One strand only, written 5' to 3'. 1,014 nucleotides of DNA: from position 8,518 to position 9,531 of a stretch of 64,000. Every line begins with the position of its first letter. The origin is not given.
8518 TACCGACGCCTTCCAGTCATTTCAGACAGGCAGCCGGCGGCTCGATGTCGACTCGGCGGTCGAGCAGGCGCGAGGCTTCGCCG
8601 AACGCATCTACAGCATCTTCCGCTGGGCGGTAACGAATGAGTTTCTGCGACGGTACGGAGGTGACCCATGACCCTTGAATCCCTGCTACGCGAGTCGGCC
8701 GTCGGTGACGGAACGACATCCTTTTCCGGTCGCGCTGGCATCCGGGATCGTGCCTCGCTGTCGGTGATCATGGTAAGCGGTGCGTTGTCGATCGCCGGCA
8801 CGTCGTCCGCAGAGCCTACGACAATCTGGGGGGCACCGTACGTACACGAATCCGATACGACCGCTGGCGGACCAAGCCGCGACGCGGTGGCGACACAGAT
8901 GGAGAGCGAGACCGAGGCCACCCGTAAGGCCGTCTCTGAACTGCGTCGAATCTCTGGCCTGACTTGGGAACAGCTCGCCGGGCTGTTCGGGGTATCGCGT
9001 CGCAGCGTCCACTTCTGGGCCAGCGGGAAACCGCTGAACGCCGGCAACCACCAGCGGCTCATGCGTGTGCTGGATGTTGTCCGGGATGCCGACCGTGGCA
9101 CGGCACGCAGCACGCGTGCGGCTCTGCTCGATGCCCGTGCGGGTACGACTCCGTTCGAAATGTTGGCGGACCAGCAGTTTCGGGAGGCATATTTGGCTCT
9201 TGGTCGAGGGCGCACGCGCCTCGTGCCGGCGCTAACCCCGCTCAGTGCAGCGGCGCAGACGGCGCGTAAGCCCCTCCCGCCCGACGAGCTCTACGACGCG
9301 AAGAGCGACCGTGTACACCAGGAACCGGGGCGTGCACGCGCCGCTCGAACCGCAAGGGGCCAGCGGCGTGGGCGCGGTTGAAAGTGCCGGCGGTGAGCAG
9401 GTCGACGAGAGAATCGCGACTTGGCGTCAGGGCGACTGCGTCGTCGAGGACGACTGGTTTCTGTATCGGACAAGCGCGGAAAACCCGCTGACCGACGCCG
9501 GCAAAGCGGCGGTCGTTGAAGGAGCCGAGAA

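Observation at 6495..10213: Fused XRE-ImmA/IrrE regulator followed by an uncharacterised three-gene overlapping operon: candidate regulated defence/stress module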

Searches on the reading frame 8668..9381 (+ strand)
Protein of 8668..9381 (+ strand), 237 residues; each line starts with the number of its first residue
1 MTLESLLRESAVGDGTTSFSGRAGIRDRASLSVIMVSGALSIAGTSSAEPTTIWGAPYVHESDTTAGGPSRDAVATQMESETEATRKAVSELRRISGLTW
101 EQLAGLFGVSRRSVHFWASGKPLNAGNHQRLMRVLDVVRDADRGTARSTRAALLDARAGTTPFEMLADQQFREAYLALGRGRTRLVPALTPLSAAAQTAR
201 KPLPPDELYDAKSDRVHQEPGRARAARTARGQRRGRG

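Call 3: search_protein_families(library=pfam, proteins=[window:8668-9381:+], max_evalue=0.1)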
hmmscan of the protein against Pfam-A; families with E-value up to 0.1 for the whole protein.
window:8668-9381:+ (237 aa): 6 families
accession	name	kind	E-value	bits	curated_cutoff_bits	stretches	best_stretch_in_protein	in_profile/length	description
PF13384.12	HTH_23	-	0.00098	19.3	24.6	1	82-115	3-35/50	Homeodomain-like domain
PF01381.28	HTH_3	-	0.0027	18.1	23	1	91-137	3-50/55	Helix-turn-helix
PF08281.18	Sigma70_r4_2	-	0.011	15.8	25.7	1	91-117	20-46/54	Sigma-70, region 4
PF20432.4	Xre-like-HTH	-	0.015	16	25.8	1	87-117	13-42/63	Antitoxin Xre-like helix-turn-helix domain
PF13518.12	HTH_28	-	0.056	14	25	0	94-118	9-33/52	Helix-turn-helix domain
PF07638.17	Sigma70_ECF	-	0.062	13.6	21.1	0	76-114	131-168/185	ECF sigma factor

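Call 4: search_protein_families(library=ncbifam, proteins=[window:8668-9381:+], max_evalue=0.1)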
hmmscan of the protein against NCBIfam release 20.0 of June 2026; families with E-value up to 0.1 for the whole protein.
window:8668-9381:+ (237 aa): 5 families
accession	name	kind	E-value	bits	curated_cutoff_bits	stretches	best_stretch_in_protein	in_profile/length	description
TIGR03830.1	CxxCG_CxxCG_HTH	subfamily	0.00028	20.7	61.8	1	72-137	53-118/127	type II TA system antitoxin MqsA family protein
NF007481.0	PRK10072.1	equivalog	0.00052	20.4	110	1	78-136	27-85/96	HTH-type transcriptional regulator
TIGR03070.1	couple_hipB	subfamily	0.0025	17.7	71.65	1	88-122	6-40/58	type II toxin-antitoxin system Y4mF family antitoxin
NF049845.1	Xre_ParS_antitoxin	subfamily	0.018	15.2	90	1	87-142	5-61/112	type II RES/Xre toxin-antitoxin system antitoxin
NF040522.1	VC1465_fam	subfamily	0.028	14.5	70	1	92-135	4-47/111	VC1465 family Xer recombination activation factor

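Call 5: search_protein_families(library=padloc, proteins=[window:8668-9381:+], max_evalue=0.1)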
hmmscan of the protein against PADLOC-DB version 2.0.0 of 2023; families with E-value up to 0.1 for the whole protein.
window:8668-9381:+ (237 aa): 0 families

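Call 48: search_solved_structures(query=A5, max_evalue=10)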
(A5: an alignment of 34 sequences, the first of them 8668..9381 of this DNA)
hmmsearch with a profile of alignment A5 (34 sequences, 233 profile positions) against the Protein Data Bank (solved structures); distinct sequences matched with E-value up to 10: 4.
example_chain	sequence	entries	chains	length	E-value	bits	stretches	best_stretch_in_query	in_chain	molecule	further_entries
6fkg_C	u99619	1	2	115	0.0011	22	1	93-175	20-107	Rv1990c (MbcA)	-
3mlf_A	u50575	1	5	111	0.024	17.6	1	79-110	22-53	transcriptional regulator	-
9dee_A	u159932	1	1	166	0.037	17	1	121-215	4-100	serine hydrolase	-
3op9_A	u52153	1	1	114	0.1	15.6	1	82-117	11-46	Pli0006 protein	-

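Call 49: search_protein_families(library=pfam, alignment_id=A5, max_evalue=0.01)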
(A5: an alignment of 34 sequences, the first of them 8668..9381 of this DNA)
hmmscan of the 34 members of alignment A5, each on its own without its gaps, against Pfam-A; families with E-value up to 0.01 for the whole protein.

A. member 1, window:8668-9381:+ (237 aa): 2 families
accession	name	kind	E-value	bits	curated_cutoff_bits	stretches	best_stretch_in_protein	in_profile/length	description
PF13384.12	HTH_23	-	0.00098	19.3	24.6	1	82-115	3-35/50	Homeodomain-like domain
PF01381.28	HTH_3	-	0.0027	18.1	23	1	91-137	3-50/55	Helix-turn-helix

B. families by the number of members that match (of 34 scanned): 10 families
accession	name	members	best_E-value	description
PF01381.28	HTH_3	17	1.5e-05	Helix-turn-helix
PF13384.12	HTH_23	11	6.2e-05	Homeodomain-like domain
PF20432.4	Xre-like-HTH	11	0.00026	Antitoxin Xre-like helix-turn-helix domain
PF08281.18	Sigma70_r4_2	7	0.00039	Sigma-70, region 4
PF00376.29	MerR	2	0.0001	MerR family regulatory protein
PF12462.13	Helicase_IV_N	1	0.0012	DNA helicase IV / RNA helicase N terminal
PF13518.12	HTH_28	1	0.0028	Helix-turn-helix domain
PF08279.18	HTH_11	1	0.0059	HTH domain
PF21244.3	PurT_C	1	0.0076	PurT, C-terminal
PF07638.17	Sigma70_ECF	1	0.008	ECF sigma factor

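Call 57: search_protein_families(library=phrogs, proteins=[window:8668-9381:+], max_evalue=0.01)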
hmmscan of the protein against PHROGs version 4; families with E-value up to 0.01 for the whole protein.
window:8668-9381:+ (237 aa): 1 family
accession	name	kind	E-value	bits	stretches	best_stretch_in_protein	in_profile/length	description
phrog_2104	-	unknown function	0.0054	17.9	1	75-135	30-90/103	-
